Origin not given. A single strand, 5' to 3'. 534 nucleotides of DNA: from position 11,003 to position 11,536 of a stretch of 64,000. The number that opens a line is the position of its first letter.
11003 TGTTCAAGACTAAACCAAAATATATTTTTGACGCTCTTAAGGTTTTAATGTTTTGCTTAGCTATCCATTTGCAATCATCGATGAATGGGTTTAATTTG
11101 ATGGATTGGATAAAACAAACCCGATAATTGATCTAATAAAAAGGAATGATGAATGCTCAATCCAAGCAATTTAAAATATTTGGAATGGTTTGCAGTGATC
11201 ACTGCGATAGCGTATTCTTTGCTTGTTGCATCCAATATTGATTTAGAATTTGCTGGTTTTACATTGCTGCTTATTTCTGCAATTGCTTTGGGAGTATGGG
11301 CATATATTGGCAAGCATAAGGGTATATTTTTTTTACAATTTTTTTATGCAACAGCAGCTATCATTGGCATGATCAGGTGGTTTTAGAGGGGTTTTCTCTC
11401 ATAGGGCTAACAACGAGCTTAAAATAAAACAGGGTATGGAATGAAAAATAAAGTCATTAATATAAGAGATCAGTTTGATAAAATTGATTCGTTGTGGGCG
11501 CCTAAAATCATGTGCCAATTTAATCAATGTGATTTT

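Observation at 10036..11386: Two paralogous about 75-aa 3-TM proteins that look like the separate N- and C-terminal repeats of PnuC: candidate split 'semi-PnuC' transporter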

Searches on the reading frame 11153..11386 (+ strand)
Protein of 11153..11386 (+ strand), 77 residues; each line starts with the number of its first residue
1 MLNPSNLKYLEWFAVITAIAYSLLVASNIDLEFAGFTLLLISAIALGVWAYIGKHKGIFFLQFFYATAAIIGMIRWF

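Call 3: search_protein_families(library=pfam, proteins=[window:11153-11386:+], max_evalue=10)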
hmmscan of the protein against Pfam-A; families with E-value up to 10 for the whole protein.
window:11153-11386:+ (77 aa): 4 families
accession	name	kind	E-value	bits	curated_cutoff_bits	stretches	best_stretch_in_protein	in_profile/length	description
PF04973.17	NMN_transporter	-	0.0028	18.1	27.3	1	9-76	2-66/175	Nicotinamide mononucleotide transporter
PF20814.2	CAA3_Cox_suIV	-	0.014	16.2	27.5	1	27-55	32-62/64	CAA3-type cytochrome c oxidase subunit IV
PF18949.5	DUF5693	-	1.4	7.8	29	1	6-71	312-376/609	Family of unknown function (DUF5693)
PF09813.14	Coa3_cc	-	9.5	6.4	27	1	36-51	16-31/48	Cytochrome c oxidase assembly factor 3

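Call 4: search_protein_families(library=ncbifam, proteins=[window:11153-11386:+], max_evalue=10)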
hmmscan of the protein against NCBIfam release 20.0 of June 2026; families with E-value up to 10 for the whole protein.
window:11153-11386:+ (77 aa): 1 family
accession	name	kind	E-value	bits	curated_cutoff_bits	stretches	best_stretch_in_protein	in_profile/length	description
NF046080.1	PID_CTERM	domain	3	7.8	26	1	38-52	9-23/25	PID-CTERM protein-sorting domain-containing protein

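Call 7: find_homologous_proteins(query=window:11153-11386:+, max_evalue=0.01)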
Query window:11153-11386:+ (77 aa): 1173 proteins with E <= 0.01 among 1173 candidates; the best 120 are listed.
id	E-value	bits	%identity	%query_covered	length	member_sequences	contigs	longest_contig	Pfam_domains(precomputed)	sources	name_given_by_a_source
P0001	1.3e-41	157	100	100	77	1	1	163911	-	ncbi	-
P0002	8.4e-30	120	75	97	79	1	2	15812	-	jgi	-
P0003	6.1e-29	117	84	91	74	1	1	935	-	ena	-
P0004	6.2e-29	117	84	91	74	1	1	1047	-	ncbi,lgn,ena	-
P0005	6.7e-29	117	79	99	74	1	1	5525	-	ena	-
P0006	1.2e-28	116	84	91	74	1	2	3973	-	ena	-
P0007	1.3e-28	116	83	91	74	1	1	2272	-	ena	-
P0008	1.5e-28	116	83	92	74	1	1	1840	-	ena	-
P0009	1.5e-28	116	83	91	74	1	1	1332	-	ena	-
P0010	1.6e-28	116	83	91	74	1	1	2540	-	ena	-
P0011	1.9e-28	116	84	91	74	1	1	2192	-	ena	-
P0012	1.9e-28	115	78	99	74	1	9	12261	-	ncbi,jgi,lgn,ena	jgi:hypothetical protein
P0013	2.1e-28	115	81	91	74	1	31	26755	-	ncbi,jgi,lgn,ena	ncbi:MAG: hypothetical protein VW452_00995 [Pelagibacteraceae bacterium]|jgi:hypothetical protein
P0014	2.3e-28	115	83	91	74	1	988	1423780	-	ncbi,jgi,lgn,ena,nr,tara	ncbi:MAG: hypothetical protein CM15mP70_17020 [Pelagibacteraceae bacterium]|jgi:hypothetical protein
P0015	2.7e-28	115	83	91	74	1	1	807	-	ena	-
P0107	4.3e-27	111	71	95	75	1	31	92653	-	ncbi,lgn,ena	-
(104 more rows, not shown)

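Call 14: search_solved_structures(query=A2, max_evalue=10, show_alignments=3)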
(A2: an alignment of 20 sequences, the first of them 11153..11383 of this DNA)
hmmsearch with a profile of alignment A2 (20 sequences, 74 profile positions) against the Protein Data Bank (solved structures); distinct sequences matched with E-value up to 10: 2.
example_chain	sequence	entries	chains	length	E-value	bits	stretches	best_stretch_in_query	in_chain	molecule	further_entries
8hcr_I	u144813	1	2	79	0.52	13.8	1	22-53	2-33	CYTOCHROME AA3 SUBUNIT CtaJ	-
7z7c_B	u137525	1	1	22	1.3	12.6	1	59-72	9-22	Envelope glycoprotein gp160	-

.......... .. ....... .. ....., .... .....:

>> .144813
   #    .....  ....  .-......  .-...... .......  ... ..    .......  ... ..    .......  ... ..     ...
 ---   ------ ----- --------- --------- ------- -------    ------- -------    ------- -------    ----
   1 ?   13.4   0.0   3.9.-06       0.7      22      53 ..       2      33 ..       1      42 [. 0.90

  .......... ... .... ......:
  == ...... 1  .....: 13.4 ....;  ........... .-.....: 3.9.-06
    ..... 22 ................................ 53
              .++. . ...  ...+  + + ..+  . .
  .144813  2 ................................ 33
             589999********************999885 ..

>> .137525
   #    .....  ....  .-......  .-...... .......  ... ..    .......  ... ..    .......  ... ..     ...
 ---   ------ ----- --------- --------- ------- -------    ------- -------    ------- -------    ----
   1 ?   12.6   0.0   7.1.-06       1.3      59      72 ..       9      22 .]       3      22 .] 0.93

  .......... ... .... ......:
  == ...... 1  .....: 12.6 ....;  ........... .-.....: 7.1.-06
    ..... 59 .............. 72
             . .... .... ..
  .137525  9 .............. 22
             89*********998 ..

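Call 21: find_encoding_contigs(protein=P0014, flank=6000, max_places=5)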
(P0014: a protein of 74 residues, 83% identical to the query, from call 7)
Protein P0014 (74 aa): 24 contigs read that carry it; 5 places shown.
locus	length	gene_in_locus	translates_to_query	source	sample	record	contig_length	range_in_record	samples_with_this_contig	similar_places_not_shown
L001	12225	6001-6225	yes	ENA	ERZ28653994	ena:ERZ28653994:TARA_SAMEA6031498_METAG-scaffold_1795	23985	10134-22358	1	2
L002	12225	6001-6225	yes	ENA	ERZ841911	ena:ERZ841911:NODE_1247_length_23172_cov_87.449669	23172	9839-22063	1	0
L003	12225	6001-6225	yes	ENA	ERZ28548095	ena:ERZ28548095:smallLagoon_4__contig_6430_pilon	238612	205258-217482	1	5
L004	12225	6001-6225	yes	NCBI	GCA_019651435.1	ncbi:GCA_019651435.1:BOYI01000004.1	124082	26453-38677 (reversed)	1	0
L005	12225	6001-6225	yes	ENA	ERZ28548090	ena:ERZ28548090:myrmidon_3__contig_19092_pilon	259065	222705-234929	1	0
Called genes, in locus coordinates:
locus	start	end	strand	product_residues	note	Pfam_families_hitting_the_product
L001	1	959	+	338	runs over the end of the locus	PF01208:URO-D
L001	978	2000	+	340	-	PF00762:Ferrochelatase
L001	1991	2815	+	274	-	PF01218:Coprogen_oxidas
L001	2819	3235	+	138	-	PF03653:UPF0093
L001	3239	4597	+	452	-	PF01554:MatE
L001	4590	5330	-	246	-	PF00528:BPD_transp_1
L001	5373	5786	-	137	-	PF11026:DUF2721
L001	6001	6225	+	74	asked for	-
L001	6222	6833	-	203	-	PF01810:LysE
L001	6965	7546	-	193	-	-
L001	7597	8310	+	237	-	PF01925:TauE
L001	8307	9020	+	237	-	PF11927:HODM_asu-like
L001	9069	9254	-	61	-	-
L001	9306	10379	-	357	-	PF01244:Peptidase_M19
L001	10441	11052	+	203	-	PF01810:LysE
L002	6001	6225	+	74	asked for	-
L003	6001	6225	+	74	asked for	-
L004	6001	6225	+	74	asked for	-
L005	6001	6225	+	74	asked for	-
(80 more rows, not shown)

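Call 22: find_encoding_contigs(protein=P0107, flank=6000, max_places=4)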
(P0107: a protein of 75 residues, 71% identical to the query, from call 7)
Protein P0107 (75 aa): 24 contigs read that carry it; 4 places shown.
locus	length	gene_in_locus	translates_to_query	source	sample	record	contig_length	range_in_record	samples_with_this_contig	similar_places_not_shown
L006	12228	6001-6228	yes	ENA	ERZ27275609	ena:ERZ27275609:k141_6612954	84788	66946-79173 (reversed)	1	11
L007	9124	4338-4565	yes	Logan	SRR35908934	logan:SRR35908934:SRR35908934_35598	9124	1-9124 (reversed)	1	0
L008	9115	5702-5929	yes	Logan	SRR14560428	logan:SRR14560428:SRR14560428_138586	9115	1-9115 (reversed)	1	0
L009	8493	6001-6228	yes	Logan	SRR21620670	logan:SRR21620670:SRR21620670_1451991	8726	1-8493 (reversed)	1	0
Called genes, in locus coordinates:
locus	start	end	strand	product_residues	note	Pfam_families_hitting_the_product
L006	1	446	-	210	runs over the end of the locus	PF00510:COX3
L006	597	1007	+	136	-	-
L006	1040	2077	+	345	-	PF02885:Glycos_trans_3N, PF00591:Glycos_transf_3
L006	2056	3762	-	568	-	PF00929:RNase_T, PF01541:GIY-YIG (weak), PF27096:UvrC_M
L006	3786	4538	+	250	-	PF00561:Abhydrolase_1, PF12146:Hydrolase_4, PF12697:Abhydrolase_6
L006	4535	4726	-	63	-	PF11248:DUF3046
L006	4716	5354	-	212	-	PF01810:LysE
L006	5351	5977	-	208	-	PF01810:LysE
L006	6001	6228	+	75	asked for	-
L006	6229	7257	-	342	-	PF08240:ADH_N, PF01262:AlaDh_PNT_C (weak), PF02826:2-Hacid_dh_C (faint), PF00107:ADH_zinc_N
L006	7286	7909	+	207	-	PF03473:MOSC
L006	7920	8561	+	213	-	PF00230:MIP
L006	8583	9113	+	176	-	PF03350:UPF0114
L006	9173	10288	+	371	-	PF07690:MFS_1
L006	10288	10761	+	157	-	PF13302:Acetyltransf_3, PF00583:Acetyltransf_1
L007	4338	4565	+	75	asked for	-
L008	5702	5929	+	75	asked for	-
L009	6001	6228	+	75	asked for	-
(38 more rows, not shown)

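Call 32: search_protein_representatives(alignment_id=A2)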
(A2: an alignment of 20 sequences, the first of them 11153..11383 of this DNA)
Query: 20 sequences, 74 profile positions. Proteins with E-value up to 0.001 (for the whole library): 259; up to 1e-10: 138; up to 1e-30: 14. The best 150 are listed.
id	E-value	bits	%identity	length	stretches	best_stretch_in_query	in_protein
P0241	8.1e-39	147.8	-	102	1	1-74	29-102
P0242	2.9e-35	136.4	-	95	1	3-74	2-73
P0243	3.8e-35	136.1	-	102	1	2-74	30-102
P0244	1.2e-34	134.5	-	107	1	1-74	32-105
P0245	4.3e-34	132.7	-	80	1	2-74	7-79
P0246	1.1e-33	131.4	-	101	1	2-74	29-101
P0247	1.7e-33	130.8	-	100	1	2-74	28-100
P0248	3.8e-33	129.6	-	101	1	3-74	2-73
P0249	2.3e-32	127.1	-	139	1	3-74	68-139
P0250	2.5e-32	127.0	-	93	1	3-72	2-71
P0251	9.9e-32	125.1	-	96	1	3-74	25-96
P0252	2.1e-31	124.1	-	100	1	4-74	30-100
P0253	2.6e-31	123.8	-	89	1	3-73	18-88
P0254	3.1e-31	123.5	-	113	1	5-74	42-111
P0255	4.9e-30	119.7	-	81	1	11-74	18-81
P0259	3.2e-28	113.8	-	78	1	3-74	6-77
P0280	2.7e-22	94.9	-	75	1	4-74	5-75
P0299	1.2e-19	86.4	-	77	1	3-74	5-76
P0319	1.1e-16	76.8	-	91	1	5-74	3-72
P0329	8.1e-16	74.1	-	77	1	4-73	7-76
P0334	3.7e-15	72.0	-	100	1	5-73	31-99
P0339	1.5e-14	70.1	-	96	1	4-73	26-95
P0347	8.0e-14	67.7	-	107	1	4-73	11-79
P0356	6.3e-13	64.8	-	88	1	5-73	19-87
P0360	9.9e-13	64.2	-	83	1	13-73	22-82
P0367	2.6e-12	62.9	-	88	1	16-73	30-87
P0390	1.1e-09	54.4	-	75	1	2-74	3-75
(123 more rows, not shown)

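Call 35: search_protein_families(library=pfam, alignment_id=A3, max_evalue=1)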
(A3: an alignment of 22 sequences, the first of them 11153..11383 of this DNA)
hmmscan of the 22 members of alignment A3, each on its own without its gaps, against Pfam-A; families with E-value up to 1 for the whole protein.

A. member 1, window:11153-11383:+ (77 aa): 2 families
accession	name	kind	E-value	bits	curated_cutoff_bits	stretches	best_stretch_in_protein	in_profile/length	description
PF04973.17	NMN_transporter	-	0.0028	18.1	27.3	1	9-76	2-66/175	Nicotinamide mononucleotide transporter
PF20814.2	CAA3_Cox_suIV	-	0.014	16.2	27.5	1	27-55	32-62/64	CAA3-type cytochrome c oxidase subunit IV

B. families by the number of members that match (of 22 scanned): 13 families
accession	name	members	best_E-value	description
PF04973.17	NMN_transporter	19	1.2e-05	Nicotinamide mononucleotide transporter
PF03669.18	ASTER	1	0.0037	PAT complex subunit Asterix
PF04093.17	MreD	1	0.011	rod shape-determining protein MreD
PF20814.2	CAA3_Cox_suIV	1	0.014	CAA3-type cytochrome c oxidase subunit IV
PF06432.16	GPI2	1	0.037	Phosphatidylinositol N-acetylglucosaminyltransferase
PF06993.17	DUF1304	1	0.045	Protein of unknown function (DUF1304)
PF06738.18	ThrE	1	0.069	Putative threonine/serine exporter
PF14015.11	DUF4231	1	0.073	Protein of unknown function (DUF4231)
PF20040.4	DUF6442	1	0.11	Family of unknown function (DUF6442)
PF20189.3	DUF6552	1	0.12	Family of unknown function (DUF6552)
PF11674.13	DUF3270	1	0.12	Protein of unknown function (DUF3270)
PF24387.1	AEP-like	1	0.15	Archaeo-eukaryotic primase 1D-like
PF06228.19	ChuX_HutX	1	0.16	Haem utilisation ChuX/HutX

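Call 45: search_solved_structures(query=A3, max_evalue=10, show_alignments=3)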
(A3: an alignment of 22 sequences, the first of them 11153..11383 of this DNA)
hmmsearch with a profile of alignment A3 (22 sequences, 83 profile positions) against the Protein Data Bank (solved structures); distinct sequences matched with E-value up to 10: 1.
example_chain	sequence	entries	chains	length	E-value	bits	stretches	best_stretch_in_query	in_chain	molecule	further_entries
9l79_R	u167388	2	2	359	2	11.8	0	14-45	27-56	Glucose-dependent insulinotropic receptor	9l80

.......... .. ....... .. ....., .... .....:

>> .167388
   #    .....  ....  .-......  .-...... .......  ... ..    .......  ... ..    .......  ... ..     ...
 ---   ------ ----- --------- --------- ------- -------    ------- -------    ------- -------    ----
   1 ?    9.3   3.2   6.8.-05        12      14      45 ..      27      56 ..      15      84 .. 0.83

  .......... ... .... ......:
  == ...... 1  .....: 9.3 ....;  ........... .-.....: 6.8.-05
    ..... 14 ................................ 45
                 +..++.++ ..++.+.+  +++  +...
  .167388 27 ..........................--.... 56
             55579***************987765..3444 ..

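Call 48: find_encoding_contigs(protein=P0001, flank=3000, max_places=2)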
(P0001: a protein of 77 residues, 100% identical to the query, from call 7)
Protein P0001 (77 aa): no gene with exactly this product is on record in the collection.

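Call 53: predict_structure(alignment_id=A3)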
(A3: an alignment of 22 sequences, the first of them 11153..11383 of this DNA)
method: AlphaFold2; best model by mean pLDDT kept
length: 77 residues; sequences in the alignment: 22
mean_pLDDT: 93.3   pTM: 0.78
mean pLDDT of the five models: 93.3, 92.2, 92.0, 91.5, 89.7
residues with pLDDT >= 90: 68; 70-90: 7; 50-70: 2; < 50: 0
segments of 3 or more residues with pLDDT < 50: none
pLDDT, mean of each block of 10 residues (from residue 1): 79 95 94 96 96 94 97 94
secondary structure, 60 per line:
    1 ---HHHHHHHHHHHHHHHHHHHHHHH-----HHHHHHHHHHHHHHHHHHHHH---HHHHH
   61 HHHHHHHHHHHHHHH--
elements in order: H4-26 H32-52 H56-75

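Call 59: find_related_loci(query=A2, collection=metagenome_contigs, flank=4000)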
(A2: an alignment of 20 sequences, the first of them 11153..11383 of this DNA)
Query A2 (77 aa) in metagenome_contigs; peptide patterns used: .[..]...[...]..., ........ (x = any residue, [..] = any of these).
600 stretches matched a pattern (row limit reached: there are more); 386 encode a relative of the query (tblastn E <= 1e-3); the best 80 are kept; 80 distinct loci.
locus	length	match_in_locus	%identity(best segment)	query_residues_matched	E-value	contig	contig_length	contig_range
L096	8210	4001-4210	83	8-77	4e-33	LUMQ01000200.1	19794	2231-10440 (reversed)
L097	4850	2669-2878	81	8-77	9e-33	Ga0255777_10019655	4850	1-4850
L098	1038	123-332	81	8-77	9e-34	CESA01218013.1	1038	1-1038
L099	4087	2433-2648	72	6-77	1e-32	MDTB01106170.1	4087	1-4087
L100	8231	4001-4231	70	1-77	1e-32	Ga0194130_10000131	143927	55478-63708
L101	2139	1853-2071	71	5-77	2e-32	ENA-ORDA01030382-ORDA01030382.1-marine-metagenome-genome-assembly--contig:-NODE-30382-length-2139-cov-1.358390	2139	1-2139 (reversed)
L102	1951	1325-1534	81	8-77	1e-32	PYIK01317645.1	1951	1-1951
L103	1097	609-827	71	5-77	4e-33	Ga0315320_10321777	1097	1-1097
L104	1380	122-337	74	6-77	2e-32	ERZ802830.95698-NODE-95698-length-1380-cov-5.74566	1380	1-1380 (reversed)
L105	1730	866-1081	71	6-77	5e-32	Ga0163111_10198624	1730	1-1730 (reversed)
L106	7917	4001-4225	75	1-77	4e-32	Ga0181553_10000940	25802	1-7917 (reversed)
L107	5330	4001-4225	67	3-77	1e-31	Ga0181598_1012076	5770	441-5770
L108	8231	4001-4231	68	1-77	1e-31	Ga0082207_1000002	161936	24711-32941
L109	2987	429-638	76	8-77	9e-32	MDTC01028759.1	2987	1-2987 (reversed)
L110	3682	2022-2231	80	8-77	1e-31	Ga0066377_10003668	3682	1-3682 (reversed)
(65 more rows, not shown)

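Call 66: find_encoding_contigs(protein=P0002, flank=5000, max_places=3)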
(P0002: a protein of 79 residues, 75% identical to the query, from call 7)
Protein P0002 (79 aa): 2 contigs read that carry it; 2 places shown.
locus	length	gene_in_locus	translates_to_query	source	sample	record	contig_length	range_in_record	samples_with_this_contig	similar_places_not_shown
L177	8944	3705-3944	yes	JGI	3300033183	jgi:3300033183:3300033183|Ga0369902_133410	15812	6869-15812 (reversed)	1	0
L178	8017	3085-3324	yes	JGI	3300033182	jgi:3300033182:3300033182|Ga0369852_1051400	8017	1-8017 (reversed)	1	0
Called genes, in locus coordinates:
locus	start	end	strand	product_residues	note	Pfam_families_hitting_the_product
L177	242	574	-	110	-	-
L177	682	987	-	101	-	PF20331:DUF6626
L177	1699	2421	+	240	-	-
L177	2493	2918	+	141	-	PF20346:DUF6641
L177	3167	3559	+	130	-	PF04342:DMT_6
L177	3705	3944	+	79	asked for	-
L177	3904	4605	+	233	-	PF01810:LysE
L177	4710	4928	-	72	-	PF11324:DUF3126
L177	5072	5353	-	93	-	-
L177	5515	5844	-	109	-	PF10984:DUF2794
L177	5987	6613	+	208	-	PF09976:TPR_21 (weak)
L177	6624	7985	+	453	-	PF01011:PQQ (faint), PF25293:Beta-prop_EMC1_N (faint), PF13570:Beta-prop_ACSF4 (weak), PF13360:PQQ_2, PF13570:Beta-prop_ACSF4 (weak)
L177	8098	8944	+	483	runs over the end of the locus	PF00005:ABC_tran (faint), PF01926:MMR_HSR1, PF02421:FeoB_N, PF00009:GTP_EFTU, PF01926:MMR_HSR1, PF02421:FeoB_N, PF04548:AIG1 (weak), PF14714:KH_dom-like, +4 more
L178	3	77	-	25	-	?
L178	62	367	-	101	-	PF20331:DUF6626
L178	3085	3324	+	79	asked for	-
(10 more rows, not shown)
